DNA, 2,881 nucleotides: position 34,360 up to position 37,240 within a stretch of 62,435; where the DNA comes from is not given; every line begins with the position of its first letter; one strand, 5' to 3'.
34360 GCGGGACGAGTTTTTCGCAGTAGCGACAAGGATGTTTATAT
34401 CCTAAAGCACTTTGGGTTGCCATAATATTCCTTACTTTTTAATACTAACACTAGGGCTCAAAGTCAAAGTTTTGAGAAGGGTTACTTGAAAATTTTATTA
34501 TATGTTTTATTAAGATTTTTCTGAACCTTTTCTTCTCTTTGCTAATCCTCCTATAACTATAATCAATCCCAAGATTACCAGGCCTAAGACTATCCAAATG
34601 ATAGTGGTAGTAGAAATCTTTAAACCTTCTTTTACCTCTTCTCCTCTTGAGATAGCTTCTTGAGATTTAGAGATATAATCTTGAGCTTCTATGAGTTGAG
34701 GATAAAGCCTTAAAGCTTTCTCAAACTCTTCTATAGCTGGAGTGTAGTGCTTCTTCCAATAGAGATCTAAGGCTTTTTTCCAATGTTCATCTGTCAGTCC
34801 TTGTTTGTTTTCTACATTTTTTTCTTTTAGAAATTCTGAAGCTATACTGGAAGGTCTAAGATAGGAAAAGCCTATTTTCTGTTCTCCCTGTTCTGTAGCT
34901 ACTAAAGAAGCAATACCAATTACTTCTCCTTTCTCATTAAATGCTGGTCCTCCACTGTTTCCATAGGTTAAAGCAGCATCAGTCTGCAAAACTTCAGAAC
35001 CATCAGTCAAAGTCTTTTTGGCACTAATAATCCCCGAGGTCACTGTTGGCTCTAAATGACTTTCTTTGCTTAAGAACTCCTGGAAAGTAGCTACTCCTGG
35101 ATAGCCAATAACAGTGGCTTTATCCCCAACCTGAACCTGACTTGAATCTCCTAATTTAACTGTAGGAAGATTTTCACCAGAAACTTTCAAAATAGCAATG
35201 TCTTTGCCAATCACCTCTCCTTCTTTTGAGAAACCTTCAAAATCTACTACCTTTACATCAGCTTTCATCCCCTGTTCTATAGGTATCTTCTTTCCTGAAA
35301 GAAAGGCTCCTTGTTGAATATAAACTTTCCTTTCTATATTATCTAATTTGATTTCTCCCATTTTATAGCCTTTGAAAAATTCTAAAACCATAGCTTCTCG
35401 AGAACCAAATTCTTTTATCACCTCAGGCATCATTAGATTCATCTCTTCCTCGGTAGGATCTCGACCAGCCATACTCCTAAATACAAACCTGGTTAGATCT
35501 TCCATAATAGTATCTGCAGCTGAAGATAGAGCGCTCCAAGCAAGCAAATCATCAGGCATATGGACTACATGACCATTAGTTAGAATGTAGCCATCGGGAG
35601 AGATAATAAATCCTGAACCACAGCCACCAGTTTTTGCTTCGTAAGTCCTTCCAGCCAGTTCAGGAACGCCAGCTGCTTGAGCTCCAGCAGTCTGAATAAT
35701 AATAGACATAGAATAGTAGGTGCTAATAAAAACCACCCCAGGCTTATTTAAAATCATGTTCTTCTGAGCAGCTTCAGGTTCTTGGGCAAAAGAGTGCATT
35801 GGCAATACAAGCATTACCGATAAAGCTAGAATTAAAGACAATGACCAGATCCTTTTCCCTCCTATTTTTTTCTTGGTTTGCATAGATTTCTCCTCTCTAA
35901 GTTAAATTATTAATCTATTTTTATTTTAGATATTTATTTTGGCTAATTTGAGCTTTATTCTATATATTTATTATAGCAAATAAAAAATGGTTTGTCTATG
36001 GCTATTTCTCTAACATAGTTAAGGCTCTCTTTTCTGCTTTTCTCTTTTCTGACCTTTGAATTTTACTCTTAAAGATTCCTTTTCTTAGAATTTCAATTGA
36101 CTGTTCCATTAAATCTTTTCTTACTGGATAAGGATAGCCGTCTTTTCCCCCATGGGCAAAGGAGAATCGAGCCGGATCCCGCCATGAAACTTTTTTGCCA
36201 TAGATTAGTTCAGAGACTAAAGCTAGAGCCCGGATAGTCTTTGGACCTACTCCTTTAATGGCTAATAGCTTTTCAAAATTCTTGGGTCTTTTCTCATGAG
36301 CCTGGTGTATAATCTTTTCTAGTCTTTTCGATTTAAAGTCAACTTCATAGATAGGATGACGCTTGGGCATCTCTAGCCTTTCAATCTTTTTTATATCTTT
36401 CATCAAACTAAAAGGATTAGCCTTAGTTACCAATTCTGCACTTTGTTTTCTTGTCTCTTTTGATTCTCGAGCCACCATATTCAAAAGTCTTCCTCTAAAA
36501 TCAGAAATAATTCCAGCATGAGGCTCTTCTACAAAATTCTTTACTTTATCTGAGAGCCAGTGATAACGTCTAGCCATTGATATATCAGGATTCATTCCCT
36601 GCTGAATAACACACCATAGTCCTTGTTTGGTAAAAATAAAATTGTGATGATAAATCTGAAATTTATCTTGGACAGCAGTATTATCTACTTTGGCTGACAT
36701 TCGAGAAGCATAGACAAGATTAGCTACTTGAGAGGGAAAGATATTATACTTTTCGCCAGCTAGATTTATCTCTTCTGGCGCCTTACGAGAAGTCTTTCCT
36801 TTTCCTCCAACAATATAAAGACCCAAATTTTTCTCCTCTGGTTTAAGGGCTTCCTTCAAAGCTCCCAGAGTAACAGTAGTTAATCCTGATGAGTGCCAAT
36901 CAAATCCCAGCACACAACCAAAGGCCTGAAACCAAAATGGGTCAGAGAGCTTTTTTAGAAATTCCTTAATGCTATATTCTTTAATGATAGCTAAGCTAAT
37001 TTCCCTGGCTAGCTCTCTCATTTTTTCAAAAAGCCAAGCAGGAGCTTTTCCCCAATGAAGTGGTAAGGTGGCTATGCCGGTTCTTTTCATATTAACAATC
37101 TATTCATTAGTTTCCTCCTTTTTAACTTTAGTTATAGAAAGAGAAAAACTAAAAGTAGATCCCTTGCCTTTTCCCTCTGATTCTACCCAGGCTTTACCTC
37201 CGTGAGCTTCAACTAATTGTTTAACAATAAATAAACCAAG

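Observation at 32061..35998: Uncharacterised four-gene operon: membrane-anchored trypsin-like protease, two quadruple zinc-ribbon proteins and a 446-aa orphan with a duplicated domain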

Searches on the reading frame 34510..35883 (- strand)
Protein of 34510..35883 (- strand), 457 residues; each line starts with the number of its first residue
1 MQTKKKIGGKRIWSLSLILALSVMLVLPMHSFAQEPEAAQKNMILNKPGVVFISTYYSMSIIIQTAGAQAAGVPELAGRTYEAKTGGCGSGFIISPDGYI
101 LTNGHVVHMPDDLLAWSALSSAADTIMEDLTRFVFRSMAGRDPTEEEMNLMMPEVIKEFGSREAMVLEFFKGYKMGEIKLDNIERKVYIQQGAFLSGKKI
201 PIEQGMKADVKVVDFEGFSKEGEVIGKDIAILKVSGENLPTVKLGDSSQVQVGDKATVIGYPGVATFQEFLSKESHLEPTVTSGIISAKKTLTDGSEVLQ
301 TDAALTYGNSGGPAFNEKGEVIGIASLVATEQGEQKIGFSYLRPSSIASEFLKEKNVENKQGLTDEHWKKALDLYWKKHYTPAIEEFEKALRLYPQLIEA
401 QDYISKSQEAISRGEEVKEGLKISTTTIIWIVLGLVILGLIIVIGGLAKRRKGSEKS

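Call 3: search_protein_families(library=pfam, proteins=[window:34510-35883:-], max_evalue=0.1)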
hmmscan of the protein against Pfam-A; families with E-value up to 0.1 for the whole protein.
window:34510-35883:- (457 aa): 6 families
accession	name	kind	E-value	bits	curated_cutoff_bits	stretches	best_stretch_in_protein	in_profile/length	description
PF13365.12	Trypsin_2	-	2e-27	97.1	27.6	2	215-324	36-144/144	Trypsin-like peptidase domain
PF00089.32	Trypsin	-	7.4e-17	62.3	20.6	2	210-339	69-209/220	Trypsin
PF10459.15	Peptidase_S46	-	4.9e-06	25.9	22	1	302-325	627-650/698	Peptidase S46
PF07719.23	TPR_2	-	0.0012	19.2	27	1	366-396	3-33/34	Tetratricopeptide repeat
PF00949.27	Peptidase_S7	-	0.0091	16.3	20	1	294-340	82-129/131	Peptidase S7, Flavivirus NS3 serine protease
PF24813.1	DUF7709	-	0.071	13.6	33.3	0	233-259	12-37/95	Domain of unknown function (DUF7709)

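Call 4: search_protein_families(library=ncbifam, proteins=[window:34510-35883:-], max_evalue=0.1)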
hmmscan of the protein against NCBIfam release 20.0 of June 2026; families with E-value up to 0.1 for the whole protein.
window:34510-35883:- (457 aa): 14 families
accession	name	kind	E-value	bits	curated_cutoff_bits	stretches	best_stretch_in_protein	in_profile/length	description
TIGR02037.1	degP_htrA_DO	subfamily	1.8e-34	119.4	416.2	2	221-353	97-225/434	Do family serine endopeptidase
NF041521.1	HhoA_HhoB_HtrA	equivalog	1e-30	107.2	450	2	209-357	82-229/335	HhoA/HhoB/HtrA family serine endopeptidase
NF047968.1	SerProtHtrA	equivalog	4.2e-28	98.7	470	2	202-340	107-243/357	serine protease HtrA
TIGR02038.1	protease_degS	equivalog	1.1e-22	80.6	422.95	2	216-353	110-244/351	outer membrane-stress sensor serine endopeptidase DegS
NF008147.1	PRK10898.1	equivalog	1.9e-18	66.8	408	2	216-352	110-244/352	outer membrane-stress sensor serine endopeptidase DegS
NF040960.1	MamE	equivalog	2.4e-18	66.1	800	2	228-354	173-292/659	magnetosome formation protease MamE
NF007526.1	PRK10139.1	equivalog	7.6e-18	64.4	756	1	202-351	112-255/456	serine endoprotease DegQ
NF033740.0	MarP_fam_protase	equivalog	1e-16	61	250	2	227-339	257-363/390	MarP family serine protease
NF008189.1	PRK10942.1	equivalog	1.8e-16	59.7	720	1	207-348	139-274/477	serine endoprotease DegP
NF053637.1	SerProtHtrAspr2045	equivalog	2.2e-15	56.5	650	1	202-344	126-271/394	serine protease HtrA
NF050055.1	SerProtHtrAMycob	equivalog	6.3e-15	55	800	2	211-326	260-378/502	serine protease HtrA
NF040961.1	MamO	equivalog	1e-08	34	800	1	226-335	147-250/648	magnetosome protein MamO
NF045841.1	Ig_SerProt_MIP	equivalog_domain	0.018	14.7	125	1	269-342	267-347/401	MIP family Ig-specific serine endopeptidase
NF040533.1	endo_SpGH101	exception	0.024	11.7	2900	1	206-330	217-327/1962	SpGH101 family endo-alpha-N-acetylgalactosaminidase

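Call 5: search_protein_families(library=padloc, proteins=[window:34510-35883:-], max_evalue=0.1)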
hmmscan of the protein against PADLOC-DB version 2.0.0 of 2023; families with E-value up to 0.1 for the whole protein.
window:34510-35883:- (457 aa): 5 families
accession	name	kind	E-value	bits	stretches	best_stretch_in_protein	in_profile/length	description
PDLC02960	RT-Protease_XI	-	7.9e-14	49.5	1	227-329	394-487/506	single gene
PDLC02959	RT-Protease_XI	-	8e-14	49.4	1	227-335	400-496/510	single gene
PDLC04593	PDC-M35A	-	3.9e-10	37.9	1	227-340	83-193/216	-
PDLC03855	LmuA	-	1.6e-09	35.6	1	209-357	48-200/425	-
PDLC05022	PDC-S45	-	0.021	11.8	0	208-316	108-209/293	-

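Call 32: search_protein_families(library=phrogs, proteins=[window:34510-35883:-], max_evalue=0.01)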
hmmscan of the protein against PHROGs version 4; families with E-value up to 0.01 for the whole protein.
window:34510-35883:- (457 aa): 5 families
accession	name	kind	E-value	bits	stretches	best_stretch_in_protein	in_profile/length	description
phrog_11383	-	unknown function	1.3e-32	114.8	2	215-353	216-353/462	-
phrog_9683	-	other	1.1e-13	52.3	1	227-355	100-224/233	protease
phrog_13651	-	unknown function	5.1e-06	27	1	236-340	174-264/280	-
phrog_7688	-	unknown function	0.0018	18.4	0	244-316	134-201/288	-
phrog_18002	-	unknown function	0.0046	17.5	1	244-326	191-277/330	-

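Call 78: find_homologous_proteins(query=window:34510-35883:-)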
Query window:34510-35883:- (457 aa): 1604 proteins with E <= 0.001 among 8000 candidates; the best 120 are listed.
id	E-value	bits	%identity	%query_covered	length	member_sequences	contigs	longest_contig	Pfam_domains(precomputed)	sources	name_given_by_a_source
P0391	1.4e-295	998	100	100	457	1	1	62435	PF13365.13,PF10459.16,PF00089.33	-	-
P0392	9.1e-258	874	88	93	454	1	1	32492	PF13365.13,PF10459.16,PF00089.33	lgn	-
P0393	4.3e-204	697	71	91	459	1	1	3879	PF13365.13,PF10459.16,PF00089.33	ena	-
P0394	4.9e-202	690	69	96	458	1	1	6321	PF13365.13,PF10459.16,PF00089.33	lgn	-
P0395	2.3e-196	671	69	91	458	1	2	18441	PF13365.13,PF00089.33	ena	-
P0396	8.8e-191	653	68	92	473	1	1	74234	PF13365.13,PF10459.16,PF00089.33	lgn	-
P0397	4.7e-183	627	71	84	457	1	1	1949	PF13365.13,PF00089.33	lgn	-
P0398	2.6e-182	625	64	91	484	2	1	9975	PF13365.13,PF00089.33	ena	-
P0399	8.9e-176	603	66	88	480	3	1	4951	PF13365.13,PF00089.33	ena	-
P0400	3.8e-165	568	63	87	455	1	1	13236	PF13365.13,PF10459.16,PF07719.24,PF00089.33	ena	-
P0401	3.1e-156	539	60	89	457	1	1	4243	PF13365.13,PF07719.24,PF00089.33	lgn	-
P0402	2.9e-155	536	58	95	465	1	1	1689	PF13365.13,PF00089.33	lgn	-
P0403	2.6e-153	529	60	90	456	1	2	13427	PF13365.13,PF00089.33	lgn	-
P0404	1.1e-150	521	56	91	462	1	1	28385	PF13365.13,PF00515.35,PF07719.24,PF00089.33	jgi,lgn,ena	-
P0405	2.2e-150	520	59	87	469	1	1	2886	PF13365.13,PF00089.33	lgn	-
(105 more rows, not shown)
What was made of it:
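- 34510..35883 (-): HtrA-like S1C protease with a signal-like N-terminus, a ~120-aa insert between His105 and Asp228, a TPR-like helical region and a C-terminal TM anchor. It is an adjacent gene, not part of the conserved cassette. Call 78 (an ordinary lineage-restricted identity gradient: 88, 71, 69 ...
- Tried and rejected: Among the few named protease relatives is a Candidatus Torokbacteria MAG (59%, call 78), a weak hint of a candidate-phylum affiliation.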

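Call 79: find_encoding_contigs(protein=P0392, flank=10000, max_places=2)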
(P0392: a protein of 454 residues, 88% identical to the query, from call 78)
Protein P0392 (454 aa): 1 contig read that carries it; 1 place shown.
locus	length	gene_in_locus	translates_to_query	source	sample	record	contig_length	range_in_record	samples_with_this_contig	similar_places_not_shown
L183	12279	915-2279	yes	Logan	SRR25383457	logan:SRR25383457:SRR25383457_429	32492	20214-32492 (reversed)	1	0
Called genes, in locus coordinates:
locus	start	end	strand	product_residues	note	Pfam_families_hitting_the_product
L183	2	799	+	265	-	?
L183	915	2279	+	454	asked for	PF10459:Peptidase_S46 (faint), PF13365:Trypsin_2, PF00089:Trypsin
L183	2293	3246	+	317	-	PF14257:DUF4349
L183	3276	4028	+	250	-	PF13240:Zn_Ribbon_1, PF13248:Zn_ribbon_3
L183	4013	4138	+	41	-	-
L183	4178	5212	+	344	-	-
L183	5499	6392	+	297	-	-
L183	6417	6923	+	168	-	-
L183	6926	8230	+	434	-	-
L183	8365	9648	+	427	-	PF00754:F5_F8_type_C (weak), PF24135:DUF7402 (weak), PF25302:NADase_transloc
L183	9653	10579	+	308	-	PF13529:Peptidase_C39_2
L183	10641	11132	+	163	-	PF01327:Pep_deformylase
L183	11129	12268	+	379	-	PF01490:Aa_trans, PF03222:Trp_Tyr_perm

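Call 80: find_encoding_contigs(protein=P0396, flank=8000, max_places=2)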
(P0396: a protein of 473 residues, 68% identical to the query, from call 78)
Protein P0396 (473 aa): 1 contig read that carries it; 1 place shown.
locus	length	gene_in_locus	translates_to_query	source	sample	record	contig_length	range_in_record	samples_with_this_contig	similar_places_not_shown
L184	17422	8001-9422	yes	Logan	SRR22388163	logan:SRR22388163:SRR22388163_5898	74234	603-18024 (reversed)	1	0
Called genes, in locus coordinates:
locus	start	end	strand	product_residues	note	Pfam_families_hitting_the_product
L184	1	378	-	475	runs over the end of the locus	PF02366:PMT, PF13231:PMT_2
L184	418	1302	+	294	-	PF00535:Glycos_transf_2, PF10111:Glyco_tranf_2_2, PF13641:Glyco_tranf_2_3, PF13632:Glyco_trans_2_3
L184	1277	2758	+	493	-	PF01943:Polysacc_synt, PF13440:Polysacc_synt_3, PF01554:MatE (weak)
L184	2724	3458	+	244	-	PF00483:NTP_transferase, PF12804:NTP_transf_3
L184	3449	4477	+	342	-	PF00465:Fe-ADH, PF13685:Fe-ADH_2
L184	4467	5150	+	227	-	PF01066:CDP-OH_P_transf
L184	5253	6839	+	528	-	PF01663:Phosphodiest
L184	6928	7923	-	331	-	PF13936:HTH_38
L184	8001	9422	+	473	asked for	PF10459:Peptidase_S46 (faint), PF13365:Trypsin_2, PF00089:Trypsin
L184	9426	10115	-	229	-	PF01066:CDP-OH_P_transf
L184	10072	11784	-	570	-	-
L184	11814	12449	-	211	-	PF01583:APS_kinase, PF13671:AAA_33 (weak)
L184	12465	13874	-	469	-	PF01663:Phosphodiest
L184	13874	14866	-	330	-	PF01368:DHH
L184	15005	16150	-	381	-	PF14306:PUA_2, PF01747:ATP-sulfurylase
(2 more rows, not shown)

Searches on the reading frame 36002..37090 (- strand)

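Call 3: search_protein_families(library=pfam, proteins=[window:36002-37090:-], max_evalue=0.1)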
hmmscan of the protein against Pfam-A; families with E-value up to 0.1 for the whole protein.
window:36002-37090:- (362 aa): 4 families
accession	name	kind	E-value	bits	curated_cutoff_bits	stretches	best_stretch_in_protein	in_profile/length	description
PF05559.16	DUF763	-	1.8e-137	458.3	35.5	1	5-323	1-319/319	Protein of unknown function (DUF763)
PF00633.29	HHH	-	0.00087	19.5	24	1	267-289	5-27/30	Helix-hairpin-helix motif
PF14520.12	HHH_5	-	0.011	16.7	27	1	272-290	1-19/57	Helix-hairpin-helix domain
PF00570.28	HRDC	-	0.099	13.1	23.8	0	264-287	35-58/68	HRDC domain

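Call 4: search_protein_families(library=ncbifam, proteins=[window:36002-37090:-], max_evalue=0.1)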
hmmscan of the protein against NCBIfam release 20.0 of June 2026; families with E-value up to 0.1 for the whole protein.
window:36002-37090:- (362 aa): 2 families
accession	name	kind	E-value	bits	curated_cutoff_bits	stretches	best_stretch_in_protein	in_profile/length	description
NF033542.1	transpos_IS110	equivalog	0.051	12.7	140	1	253-294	199-239/343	IS110 family RNA-guided transposase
NF045978.1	ComEA_MAG0490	equivalog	0.059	13.1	98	0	242-289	109-156/162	MAG0490 family ComEA-like DNA-binding protein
